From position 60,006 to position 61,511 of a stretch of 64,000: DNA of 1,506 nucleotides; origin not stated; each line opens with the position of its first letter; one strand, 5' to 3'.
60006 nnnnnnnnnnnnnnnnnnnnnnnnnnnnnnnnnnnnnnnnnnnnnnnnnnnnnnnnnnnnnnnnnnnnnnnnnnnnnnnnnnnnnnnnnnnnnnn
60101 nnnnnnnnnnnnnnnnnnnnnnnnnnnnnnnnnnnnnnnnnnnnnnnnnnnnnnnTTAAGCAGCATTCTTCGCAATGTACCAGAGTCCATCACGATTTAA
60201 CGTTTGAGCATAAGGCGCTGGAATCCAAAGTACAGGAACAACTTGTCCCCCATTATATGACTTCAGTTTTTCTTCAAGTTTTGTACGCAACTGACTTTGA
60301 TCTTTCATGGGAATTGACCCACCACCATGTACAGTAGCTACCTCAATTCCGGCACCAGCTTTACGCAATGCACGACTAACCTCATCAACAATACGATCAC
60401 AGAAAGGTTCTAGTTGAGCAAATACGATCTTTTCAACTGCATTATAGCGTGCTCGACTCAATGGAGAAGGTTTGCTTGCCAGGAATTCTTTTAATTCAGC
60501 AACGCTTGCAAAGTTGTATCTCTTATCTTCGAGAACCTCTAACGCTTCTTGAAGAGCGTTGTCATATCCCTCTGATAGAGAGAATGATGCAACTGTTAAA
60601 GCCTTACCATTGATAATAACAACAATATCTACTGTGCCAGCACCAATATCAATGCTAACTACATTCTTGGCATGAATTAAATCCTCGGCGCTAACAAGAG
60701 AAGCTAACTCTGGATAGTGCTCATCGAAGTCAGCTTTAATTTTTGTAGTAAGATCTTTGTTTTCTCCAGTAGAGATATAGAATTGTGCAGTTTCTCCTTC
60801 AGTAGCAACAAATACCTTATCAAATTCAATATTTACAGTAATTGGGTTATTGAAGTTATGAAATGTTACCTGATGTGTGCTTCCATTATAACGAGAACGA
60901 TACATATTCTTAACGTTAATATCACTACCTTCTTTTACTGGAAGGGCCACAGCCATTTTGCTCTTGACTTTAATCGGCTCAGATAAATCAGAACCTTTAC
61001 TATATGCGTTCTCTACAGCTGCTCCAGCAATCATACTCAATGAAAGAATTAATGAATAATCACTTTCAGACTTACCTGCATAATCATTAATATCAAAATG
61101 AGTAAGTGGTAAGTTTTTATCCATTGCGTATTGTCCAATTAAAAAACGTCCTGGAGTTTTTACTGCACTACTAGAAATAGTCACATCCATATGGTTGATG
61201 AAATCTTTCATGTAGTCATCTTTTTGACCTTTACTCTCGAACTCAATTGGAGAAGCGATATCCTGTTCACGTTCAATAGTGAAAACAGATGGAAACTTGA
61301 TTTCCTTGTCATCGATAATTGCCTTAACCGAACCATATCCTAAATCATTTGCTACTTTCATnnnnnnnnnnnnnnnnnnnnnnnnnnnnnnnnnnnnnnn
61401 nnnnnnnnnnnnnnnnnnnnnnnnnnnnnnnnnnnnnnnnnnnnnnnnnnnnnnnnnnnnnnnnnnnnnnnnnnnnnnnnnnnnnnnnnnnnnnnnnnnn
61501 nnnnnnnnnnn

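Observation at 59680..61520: Actin-like (ParM/Alp) segregation cassette with TGACTTC centromere-like repeats on both flanks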

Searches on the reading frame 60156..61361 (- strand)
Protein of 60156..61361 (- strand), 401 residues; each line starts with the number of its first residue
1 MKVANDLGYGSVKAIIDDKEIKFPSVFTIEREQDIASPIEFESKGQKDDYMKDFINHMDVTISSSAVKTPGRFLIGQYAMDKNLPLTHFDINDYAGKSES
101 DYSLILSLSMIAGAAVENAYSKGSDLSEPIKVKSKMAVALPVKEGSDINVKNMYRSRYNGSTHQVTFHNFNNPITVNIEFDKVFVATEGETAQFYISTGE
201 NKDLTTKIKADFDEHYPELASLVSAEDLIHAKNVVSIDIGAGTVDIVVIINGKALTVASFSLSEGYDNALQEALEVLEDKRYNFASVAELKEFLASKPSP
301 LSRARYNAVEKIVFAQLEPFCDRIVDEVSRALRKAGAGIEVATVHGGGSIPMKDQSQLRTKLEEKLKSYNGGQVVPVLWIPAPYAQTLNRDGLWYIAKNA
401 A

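Call 5: search_protein_families(library=pfam, proteins=[window:60156-61361:-], max_evalue=0.1)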
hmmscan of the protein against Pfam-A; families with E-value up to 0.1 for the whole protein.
window:60156-61361:- (401 aa): 6 families
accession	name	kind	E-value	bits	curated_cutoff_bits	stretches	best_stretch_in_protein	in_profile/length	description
PF21522.3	MreB-like_C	-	2.9e-07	31.6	27.8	1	237-354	2-119/123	Archaeal actin homologue MreB-like, C-terminal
PF17989.7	ALP_N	-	4.1e-07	30.8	26.3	1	5-189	2-146/148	Actin like proteins N terminal domain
PF22128.2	Alp7A_like_C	-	0.0048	17.1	22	1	233-296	1-66/156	Alp7A C-terminal domain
PF14450.12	FtsA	-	0.067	14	31.8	0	236-261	2-27/127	Cell division protein FtsA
PF01968.24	Hydantoinase_A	-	0.079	12.6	22.9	0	227-257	74-104/291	Hydantoinase/oxoprolinase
PF04123.18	DUF373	-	0.09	12.6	28.3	0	328-377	55-104/335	Domain of unknown function (DUF373)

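Call 15: search_solved_structures(query=window:60156-61361:-, max_evalue=1, show_alignments=2)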
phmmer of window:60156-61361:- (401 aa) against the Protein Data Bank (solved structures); distinct sequences matched with E-value up to 1: 0.

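Call 17: find_homologous_proteins(query=window:60156-61361:-)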
Query window:60156-61361:- (401 aa): 327 proteins with E <= 0.001 among 6864 candidates; the best 120 are listed.
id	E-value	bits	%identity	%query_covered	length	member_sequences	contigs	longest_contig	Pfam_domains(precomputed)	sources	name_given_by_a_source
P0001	4.3e-258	873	99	100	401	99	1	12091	PF17989.8,PF21522.4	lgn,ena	-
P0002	1.0e-254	862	97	100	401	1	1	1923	PF17989.8,PF21522.4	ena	-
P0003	2.0e-234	795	99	93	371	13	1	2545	PF17989.8,PF21522.4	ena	-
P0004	5.2e-211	718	81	100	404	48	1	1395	PF17989.8,PF21522.4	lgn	-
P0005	3.8e-209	712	80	100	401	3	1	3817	PF17989.8,PF21522.4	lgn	-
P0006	2.7e-206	703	80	100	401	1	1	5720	PF17989.8,PF21522.4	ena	-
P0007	1.9e-205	700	80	100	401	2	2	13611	PF17989.8,PF21522.4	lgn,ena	-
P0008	2.1e-205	700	78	100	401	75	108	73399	PF17989.8,PF21522.4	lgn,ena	-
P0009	5.3e-205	699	78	100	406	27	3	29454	PF17989.8,PF21522.4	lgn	-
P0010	5.7e-205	698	79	100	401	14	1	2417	PF17989.8,PF21522.4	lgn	-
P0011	9.1e-205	698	78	100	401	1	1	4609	PF17989.8,PF21522.4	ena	-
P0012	1.5e-204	697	80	100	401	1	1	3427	PF17989.8,PF21522.4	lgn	-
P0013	3.5e-203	693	79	100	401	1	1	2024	PF17989.8,PF21522.4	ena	-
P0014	1.0e-202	691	79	100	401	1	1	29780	PF17989.8,PF21522.4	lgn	-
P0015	1.6e-202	690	79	100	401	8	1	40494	PF17989.8,PF21522.4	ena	-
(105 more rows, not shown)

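Call 19: search_dna_similar(query=window:60156-61361:-, collection=plasmids, mode=protein, max_rows=40, rows=spread)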
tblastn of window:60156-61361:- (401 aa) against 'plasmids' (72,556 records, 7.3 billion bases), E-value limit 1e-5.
Records with a match: 277; places in all: 285; records where one place covers at least 80% of the query: 266.
Best place of each record, by identity: >=99% 1; 80-90% 4; 60-80% 1; <60% 271.
By first word of the organism name: Bacillus 186; Lactobacillus 12; Limosilactobacillus 11; Clostridium 11; Ligilactobacillus 10; Parageobacillus 6; Geobacillus 6; Paenibacillus 6; Priestia 5; Clostridioides 3; and 15 more.
By predicted mobility (MOB-suite, as given by PLSDB): non-mobilizable 98; mobilizable 91; conjugative 88.
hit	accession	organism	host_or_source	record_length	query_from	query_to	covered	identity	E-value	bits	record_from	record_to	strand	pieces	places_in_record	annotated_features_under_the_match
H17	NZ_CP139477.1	Limosilactobacillus reuteri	mixed culture,traditional air-dried ...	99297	1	401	100%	99.8%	0e+0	821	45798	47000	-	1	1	ParM/StbA family protein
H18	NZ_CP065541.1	Limosilactobacillus reuteri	Yak,cell culture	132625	1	398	99%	56.0%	1e-139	447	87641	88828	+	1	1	ParM/StbA family protein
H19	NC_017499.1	Ligilactobacillus salivarius CECT 5713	-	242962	1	398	99%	50.8%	1e-125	406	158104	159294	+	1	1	ParM/StbA family protein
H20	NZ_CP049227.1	Lactobacillus iners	Homo sapiens,whole ...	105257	1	401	100%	35.0%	6e-51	191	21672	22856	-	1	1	ParM/StbA family protein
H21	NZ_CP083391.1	Lactobacillus crispatus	Homo sapiens,Whole organism,urine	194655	1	398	99%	29.4%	9e-34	140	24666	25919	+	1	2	hypothetical protein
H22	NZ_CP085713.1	Cytobacillus solani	single cell,soil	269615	2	400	100%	28.4%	1e-28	125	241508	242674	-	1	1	ParM/StbA family protein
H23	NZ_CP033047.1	Virgibacillus sp. Bac332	cell culture,Red Sea lagoons-Mangrove ...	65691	48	397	87%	30.5%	2e-28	125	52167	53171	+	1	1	ParM/StbA family protein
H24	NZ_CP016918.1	Parageobacillus thermoglucosidasius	generic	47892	3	396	98%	26.6%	1e-28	125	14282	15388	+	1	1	ParM/StbA family protein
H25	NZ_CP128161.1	Bacillus sp. DX3.1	bacterial isolate,field soil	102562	3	393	98%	26.7%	9e-19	96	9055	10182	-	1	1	ParM/StbA family protein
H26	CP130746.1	Bacillus thuringiensis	rhizhosphere soil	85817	1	393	98%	26.4%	1e-18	96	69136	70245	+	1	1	ParM/StbA family protein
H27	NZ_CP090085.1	Bacillus cereus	cell culture,Contaminated soil sample ...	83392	3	393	98%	26.2%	9e-19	96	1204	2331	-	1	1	ParM/StbA family protein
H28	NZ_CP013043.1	Clostridium perfringens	equine,Whole pure organism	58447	1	393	98%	25.8%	5e-20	100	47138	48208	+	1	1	ParM/StbA family protein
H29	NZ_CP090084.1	Bacillus cereus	cell culture,Contaminated soil sample ...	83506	6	393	97%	26.1%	2e-19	98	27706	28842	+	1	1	ParM/StbA family protein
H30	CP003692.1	Bacillus thuringiensis MC28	-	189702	3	393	98%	25.7%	2e-17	92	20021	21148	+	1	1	PRTRC system protein D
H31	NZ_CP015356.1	Bacillus thuringiensis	Caenorhabditis elegans,whole organism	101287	6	397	98%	25.4%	2e-24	113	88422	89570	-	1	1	ParM/StbA family protein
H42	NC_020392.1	Bacillus thuringiensis serovar thuringiensis str. IS5056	-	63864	6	393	97%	25.1%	1e-22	107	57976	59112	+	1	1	ParM/StbA family protein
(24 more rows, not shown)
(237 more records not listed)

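Call 20: search_dna_similar(query=window:60156-61361:-, collection=phages, mode=protein, max_rows=20)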
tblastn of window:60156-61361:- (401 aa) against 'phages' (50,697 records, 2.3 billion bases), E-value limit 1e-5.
No match.

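Call 23: get_annotated_region(hit=H18, flank=3500)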
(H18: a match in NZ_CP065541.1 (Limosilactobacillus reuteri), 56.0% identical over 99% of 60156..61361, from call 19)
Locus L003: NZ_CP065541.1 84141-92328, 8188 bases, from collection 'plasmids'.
description: Limosilactobacillus reuteri strain YLR001 plasmid unnamed1, complete sequence
organism: Limosilactobacillus reuteri (NCBI taxid 1598)
taxonomy: Bacteria; Bacillota; Bacilli; Lactobacillales; Lactobacillaceae; Limosilactobacillus; Limosilactobacillus reuteri
host: -; source: Yak,cell culture; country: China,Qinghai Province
typing (MOB-suite, as given by PLSDB): non-mobilizable; replicon rep_cluster_2483
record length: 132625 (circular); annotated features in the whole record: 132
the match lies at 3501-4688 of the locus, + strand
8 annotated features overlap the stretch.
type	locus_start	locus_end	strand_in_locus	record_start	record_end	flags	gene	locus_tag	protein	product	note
CDS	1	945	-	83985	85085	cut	-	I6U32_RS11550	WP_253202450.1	replication protein, repA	-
CDS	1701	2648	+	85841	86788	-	-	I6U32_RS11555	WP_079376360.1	AAA family ATPase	-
CDS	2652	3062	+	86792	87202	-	-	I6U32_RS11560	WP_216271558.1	replication-associated protein RepC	-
CDS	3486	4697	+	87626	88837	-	-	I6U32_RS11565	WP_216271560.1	ParM/StbA family protein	GO:0030541 - plasmid partitioning [Evidence IEA]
CDS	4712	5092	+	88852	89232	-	-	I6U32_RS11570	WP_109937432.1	hypothetical protein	-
CDS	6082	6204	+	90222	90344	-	-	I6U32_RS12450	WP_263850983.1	hypothetical protein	-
CDS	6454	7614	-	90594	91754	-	-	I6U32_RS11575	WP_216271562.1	RNA-guided endonuclease TnpB family protein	-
CDS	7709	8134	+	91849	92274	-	tnpA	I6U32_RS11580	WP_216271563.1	IS200/IS605 family transposase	-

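Call 24: get_annotated_region(hit=H19, flank=3500)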
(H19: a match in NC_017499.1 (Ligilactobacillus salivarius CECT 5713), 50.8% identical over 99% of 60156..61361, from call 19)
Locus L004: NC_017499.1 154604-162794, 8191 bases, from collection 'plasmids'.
description: Ligilactobacillus salivarius CECT 5713 plasmid pHN3, complete sequence
organism: Ligilactobacillus salivarius CECT 5713 (NCBI taxid 712961)
taxonomy: Bacteria; Bacillota; Bacilli; Lactobacillales; Lactobacillaceae; Ligilactobacillus; Ligilactobacillus salivarius; Ligilactobacillus salivarius CECT 5713
host: -; source: -; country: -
typing (MOB-suite, as given by PLSDB): mobilizable; replicon rep_cluster_1685; relaxase MOBP
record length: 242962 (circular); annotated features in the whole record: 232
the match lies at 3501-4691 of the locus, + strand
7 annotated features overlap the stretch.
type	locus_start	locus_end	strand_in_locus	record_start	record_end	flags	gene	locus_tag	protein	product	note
CDS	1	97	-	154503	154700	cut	-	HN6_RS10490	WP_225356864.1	hypothetical protein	-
CDS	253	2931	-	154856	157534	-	-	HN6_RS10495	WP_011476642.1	hypothetical protein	-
CDS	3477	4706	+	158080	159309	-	-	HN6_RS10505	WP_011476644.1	ParM/StbA family protein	GO:0030541 - plasmid partitioning [Evidence IEA]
CDS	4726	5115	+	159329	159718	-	-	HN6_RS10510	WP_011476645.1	hypothetical protein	-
CDS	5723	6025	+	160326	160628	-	-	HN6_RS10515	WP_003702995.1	hypothetical protein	-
CDS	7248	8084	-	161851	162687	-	pflA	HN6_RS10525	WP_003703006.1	pyruvate formate-lyase-activating protein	-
CDS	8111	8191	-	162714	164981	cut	pflB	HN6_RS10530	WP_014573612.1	formate C-acetyltransferase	GO:0006113 - fermentation [Evidence IEA]; GO:0015942 - formate metabolic process [Evidence IEA]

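Call 25: get_annotated_region(hit=H20, flank=3500)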
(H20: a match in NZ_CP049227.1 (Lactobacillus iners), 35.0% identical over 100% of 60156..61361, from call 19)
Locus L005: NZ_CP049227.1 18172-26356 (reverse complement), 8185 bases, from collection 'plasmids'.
description: Lactobacillus iners strain C0011D1 plasmid pC0011D1, complete sequence
organism: Lactobacillus iners (NCBI taxid 147802)
taxonomy: Bacteria; Bacillota; Bacilli; Lactobacillales; Lactobacillaceae; Lactobacillus; Lactobacillus iners
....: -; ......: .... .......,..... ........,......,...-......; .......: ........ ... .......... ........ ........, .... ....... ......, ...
typing (MOB-suite, as given by PLSDB): non-mobilizable
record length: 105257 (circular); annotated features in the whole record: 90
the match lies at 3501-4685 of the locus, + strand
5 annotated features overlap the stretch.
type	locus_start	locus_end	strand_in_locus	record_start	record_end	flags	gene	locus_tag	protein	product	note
CDS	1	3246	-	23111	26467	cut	-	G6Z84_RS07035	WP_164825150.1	VaFE repeat-containing surface-anchored protein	-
CDS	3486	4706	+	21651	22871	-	-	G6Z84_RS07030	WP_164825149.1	ParM/StbA family protein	GO:0030541 - plasmid partitioning [Evidence IEA]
CDS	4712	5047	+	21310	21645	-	-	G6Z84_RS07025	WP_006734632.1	hypothetical protein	-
CDS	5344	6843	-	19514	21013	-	-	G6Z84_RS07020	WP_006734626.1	RNA-binding domain-containing protein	-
CDS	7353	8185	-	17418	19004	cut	-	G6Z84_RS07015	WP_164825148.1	hypothetical protein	-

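Call 31: predict_structure(alignment_id=A1)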
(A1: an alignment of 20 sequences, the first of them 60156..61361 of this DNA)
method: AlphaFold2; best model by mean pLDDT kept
length: 401 residues; sequences in the alignment: 20
mean_pLDDT: 89.0   pTM: 0.86
mean pLDDT of the five models: 89.0, 89.0, 88.0, 87.5, 86.2
residues with pLDDT >= 90: 253; 70-90: 124; 50-70: 21; < 50: 3
segments of 3 or more residues with pLDDT < 50: 93-95
pLDDT, mean of each block of 10 residues (from residue 1): 82 87 80 69 91 90 88 86 70 57 89 95 92 93 81 88 92 94 87 93 98 97 96 94 89 87 89 93 90 91 93 92 96 90 94 93 95 95 92 93 70
secondary structure, 60 per line:
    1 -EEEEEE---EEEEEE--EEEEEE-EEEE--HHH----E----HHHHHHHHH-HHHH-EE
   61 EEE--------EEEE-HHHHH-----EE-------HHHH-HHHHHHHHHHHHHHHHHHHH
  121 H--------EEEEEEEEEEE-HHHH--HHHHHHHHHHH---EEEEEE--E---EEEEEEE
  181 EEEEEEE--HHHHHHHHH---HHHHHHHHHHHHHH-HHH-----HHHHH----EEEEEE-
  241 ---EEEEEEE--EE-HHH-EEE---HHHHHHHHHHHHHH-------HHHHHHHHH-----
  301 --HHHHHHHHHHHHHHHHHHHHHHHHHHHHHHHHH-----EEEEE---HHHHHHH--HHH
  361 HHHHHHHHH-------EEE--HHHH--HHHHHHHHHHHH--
elements in order: E2-7 E11-16 E19-24 E26-29 H44-52 H54-57 E59-63 E72-75 H77-81 H96-99 H101-121 E130-140 H142-145 H148-158 E162-167 E174-187 H190-198 H202-215 H225-229 E234-239 E244-250 E260-262 H266-279 H287-295 H303-335 E341-345 H349-355 H358-369 E377-379 H382-385 H388-399

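Call 37: fold_search(model_id=the predicted structure, library=pdb)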
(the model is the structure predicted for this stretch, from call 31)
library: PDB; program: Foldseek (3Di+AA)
matches with E <= 10: 1334; with E <= 0.001: 754
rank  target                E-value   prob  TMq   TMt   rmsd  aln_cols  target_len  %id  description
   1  5ec0                  6.9e-16  1.00  0.64  0.67   5.6       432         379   17  Crystal Structure of Actin-like protein Alp7A (released 2016-11-02)
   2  2fsk_B                7.8e-16  1.00  0.60  0.72   5.9       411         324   16  Crystal structure of Ta0583, an archaeal actin homolog, SeMet data (released 2006-04-18)
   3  2fsk_A                3.4e-15  1.00  0.59  0.72   5.6       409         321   16  Crystal structure of Ta0583, an archaeal actin homolog, SeMet data (released 2006-04-18)
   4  4xho                  4.0e-15  1.00  0.54  0.58   7.2       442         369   14  Bacillus thuringiensis ParM with ATP (released 2016-03-09)
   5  3js6                  4.3e-15  1.00  0.54  0.66   7.0       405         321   13  Crystal structure of apo psk41 parM protein (released 2010-01-26)
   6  6ixw_A                5.7e-15  1.00  0.50  0.57   8.1       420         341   16  pCBH ParM non-polymerisable quadruple mutant (released 2019-06-19)
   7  2fsj                  7.1e-15  1.00  0.58  0.71   6.1       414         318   17  Crystal structure of Ta0583, an archaeal actin homolog, native data (released 2006-04-18)
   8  4xe7                  2.1e-14  1.00  0.51  0.50   8.9       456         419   13  Bacillus thuringiensis ParM in apo form (released 2016-03-09)
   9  4xe8                  2.2e-14  1.00  0.53  0.58   7.2       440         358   12  Bacillus thuringiensis ParM with ADP (released 2016-03-16)
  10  8x1i                  2.6e-14  1.00  0.56  0.60   8.7       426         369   17  ParM present of genome of Desufitobacterium hafniense - Dh-cParM1 (released 2024-11-13)
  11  4xhn                  2.9e-14  1.00  0.55  0.60   7.2       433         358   13  Bacillus thuringiensis ParM with AMPPNP (released 2016-03-09)
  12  2fsn_A                1.2e-13  1.00  0.57  0.71   6.2       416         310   16  Crystal structure of Ta0583, an archaeal actin homolog, complex with ADP (released 2006-04-18)
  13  4xhp                  1.6e-13  1.00  0.53  0.32   7.6       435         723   14  Bacillus thuringiensis ParM hybrid protein with ADP, containing two ParM mutants (released 2016-03-09)
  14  6ixw_C                1.7e-13  1.00  0.52  0.59   7.3       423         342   17  pCBH ParM non-polymerisable quadruple mutant (released 2019-06-19)
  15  6izr_1                3.4e-13  1.00  0.50  0.56   8.1       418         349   17  Whole structure of a 15-stranded ParM filament from Clostridium botulinum (released 2019-06-19)
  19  1mwk_A                3.0e-11  1.00  0.51  0.61   6.7       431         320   13  ParM from plasmid R1 APO form (released 2003-01-28)
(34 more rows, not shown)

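Call 44: find_related_loci(query=A1, collection=genome_contigs, flank=3000)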
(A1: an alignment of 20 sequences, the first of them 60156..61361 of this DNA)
Query A1 (401 aa) in genome_contigs; peptide patterns used: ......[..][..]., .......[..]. (x = any residue, [..] = any of these).
25 stretches matched a pattern; 13 encode a relative of the query (tblastn E <= 1e-3); 12 distinct loci.
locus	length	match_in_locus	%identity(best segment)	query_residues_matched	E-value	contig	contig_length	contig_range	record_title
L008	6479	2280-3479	81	1-400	0e+0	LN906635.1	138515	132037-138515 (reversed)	Lactobacillus reuteri plasmid p53608_1, complete genome, strain ATCC 53608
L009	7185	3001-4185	51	1-396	2e-133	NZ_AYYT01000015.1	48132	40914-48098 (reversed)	Ligilactobacillus salivarius DSM 20555 = ATCC 11741 strain DSM 20555 Scaffold15, whole genome shotgun sequence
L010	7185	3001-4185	49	1-396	1e-128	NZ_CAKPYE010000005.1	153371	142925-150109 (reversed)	MAG: uncultured Limosilactobacillus sp. isolate REFINED_METABAT215_TOP10_CONTIGS_1500_ASSEMBLY_K77_MERGED__Hadza_MoBio_h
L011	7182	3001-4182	49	1-396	6e-124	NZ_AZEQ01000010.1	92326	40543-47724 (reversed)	Limosilactobacillus mucosae DSM 13345 Scaffold10, whole genome shotgun sequence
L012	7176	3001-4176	49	1-393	4e-121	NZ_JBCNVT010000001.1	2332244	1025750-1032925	Limosilactobacillus allomucosae strain WILCCON 0055 1, whole genome shotgun sequence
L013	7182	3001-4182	48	1-396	5e-120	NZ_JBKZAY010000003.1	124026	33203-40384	Limosilactobacillus mucosae strain 6A 6A_contig_3, whole genome shotgun sequence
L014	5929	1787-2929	43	19-398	8e-98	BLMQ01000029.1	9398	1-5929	Lactobacillaceae bacterium IMSAG_044 DNA, IMSAG_044_contig_29, whole genome shotgun sequence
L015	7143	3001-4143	43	19-398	2e-97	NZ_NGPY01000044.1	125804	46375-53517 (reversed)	Limosilactobacillus reuteri strain 105k 105k_45, whole genome shotgun sequence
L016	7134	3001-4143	43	19-398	4e-97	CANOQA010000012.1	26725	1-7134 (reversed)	MAG TPA_asm: uncultured Lactobacillus sp. isolate SRR19759475_bin.60_metawrap_v1.3_MAG genome assembly, contig: NODE.177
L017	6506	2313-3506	41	1-398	4e-95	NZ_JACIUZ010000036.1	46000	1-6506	Limosilactobacillus fastidiosus strain WF-MO7-1 scaffold36, whole genome shotgun sequence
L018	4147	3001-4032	40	1-341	9e-76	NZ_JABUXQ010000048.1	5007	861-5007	Limosilactobacillus portuensis strain c11Ua_112_M NODE_48_length_5007_cov_207.044822, whole genome shotgun sequence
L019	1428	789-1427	53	3-216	5e-71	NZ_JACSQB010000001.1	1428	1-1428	Clostridium faecium strain N37 c_000000000160, whole genome shotgun sequence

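Call 56: search_protein_families(library=ncbifam, proteins=[window:60156-61361:-], max_evalue=0.01)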
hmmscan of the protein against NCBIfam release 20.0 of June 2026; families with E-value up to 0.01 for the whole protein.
window:60156-61361:- (401 aa): 1 family
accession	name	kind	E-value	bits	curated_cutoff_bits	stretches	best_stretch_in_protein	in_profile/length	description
NF010498.0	PRK13917.1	equivalog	0.00011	21.5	417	0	226-337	179-291/344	plasmid segregation protein ParM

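Call 67: get_annotated_region(hit=H28, flank=1500)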
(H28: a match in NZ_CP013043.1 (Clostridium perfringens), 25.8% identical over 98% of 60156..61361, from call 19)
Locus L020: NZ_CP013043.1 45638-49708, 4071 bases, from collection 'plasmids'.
description: Clostridium perfringens strain JP55 plasmid pJFP55H, complete sequence
organism: Clostridium perfringens (NCBI taxid 1502)
taxonomy: Bacteria; Bacillota; Clostridia; Eubacteriales; Clostridiaceae; Clostridium; Clostridium perfringens
host: -; source: equine,Whole pure organism; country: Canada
typing (MOB-suite, as given by PLSDB): mobilizable; replicon rep_cluster_275; relaxase MOBP
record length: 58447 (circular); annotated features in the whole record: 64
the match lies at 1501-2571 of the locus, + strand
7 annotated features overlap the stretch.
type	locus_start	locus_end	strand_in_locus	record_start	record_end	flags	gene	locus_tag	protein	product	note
CDS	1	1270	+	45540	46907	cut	-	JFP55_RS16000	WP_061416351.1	replication initiation protein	GO:0006270 - DNA replication initiation [Evidence IEA]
CDS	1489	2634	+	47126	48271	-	-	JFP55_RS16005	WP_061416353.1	ParM/StbA family protein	GO:0030541 - plasmid partitioning [Evidence IEA]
CDS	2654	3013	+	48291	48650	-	-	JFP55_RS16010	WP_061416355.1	hypothetical protein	-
CDS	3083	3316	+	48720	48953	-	-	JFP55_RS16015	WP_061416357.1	hypothetical protein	-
CDS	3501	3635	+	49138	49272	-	-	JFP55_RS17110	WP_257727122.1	hypothetical protein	-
CDS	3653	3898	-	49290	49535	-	-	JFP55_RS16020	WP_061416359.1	immunoglobulin-like domain-containing protein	-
CDS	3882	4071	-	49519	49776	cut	-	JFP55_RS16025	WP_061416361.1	hypothetical protein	-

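Call 68: get_annotated_region(hit=H42, flank=1500)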
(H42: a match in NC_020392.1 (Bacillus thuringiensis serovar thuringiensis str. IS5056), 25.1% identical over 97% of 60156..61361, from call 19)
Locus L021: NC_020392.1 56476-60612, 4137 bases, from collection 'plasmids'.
description: Bacillus thuringiensis serovar thuringiensis str. IS5056 plasmid pIS56-63, complete sequence
organism: Bacillus thuringiensis serovar thuringiensis str. IS5056 (NCBI taxid 1286404)
taxonomy: Bacteria; Bacillota; Bacilli; Bacillales; Bacillaceae; Bacillus; Bacillus thuringiensis; Bacillus thuringiensis serovar thuringiensis str. IS5056
host: -; source: -; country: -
typing (MOB-suite, as given by PLSDB): mobilizable; replicon rep_cluster_1721; relaxase MOBC
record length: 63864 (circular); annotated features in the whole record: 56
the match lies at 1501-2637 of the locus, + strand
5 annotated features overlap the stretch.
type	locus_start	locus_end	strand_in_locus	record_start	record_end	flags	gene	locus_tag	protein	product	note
CDS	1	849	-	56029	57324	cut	istA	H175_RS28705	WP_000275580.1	IS21-like element IS232 family transposase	GO:0006313 - DNA transposition [Evidence IEA]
CDS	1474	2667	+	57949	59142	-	-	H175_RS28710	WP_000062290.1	ParM/StbA family protein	GO:0030541 - plasmid partitioning [Evidence IEA]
CDS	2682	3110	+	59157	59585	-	-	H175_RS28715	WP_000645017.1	hypothetical protein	-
CDS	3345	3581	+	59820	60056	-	-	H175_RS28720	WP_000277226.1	hypothetical protein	-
CDS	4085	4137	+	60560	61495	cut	-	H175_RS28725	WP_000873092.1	site-specific integrase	GO:0015074 - DNA integration [Evidence IEA]; GO:0006310 - DNA recombination [Evidence IEA]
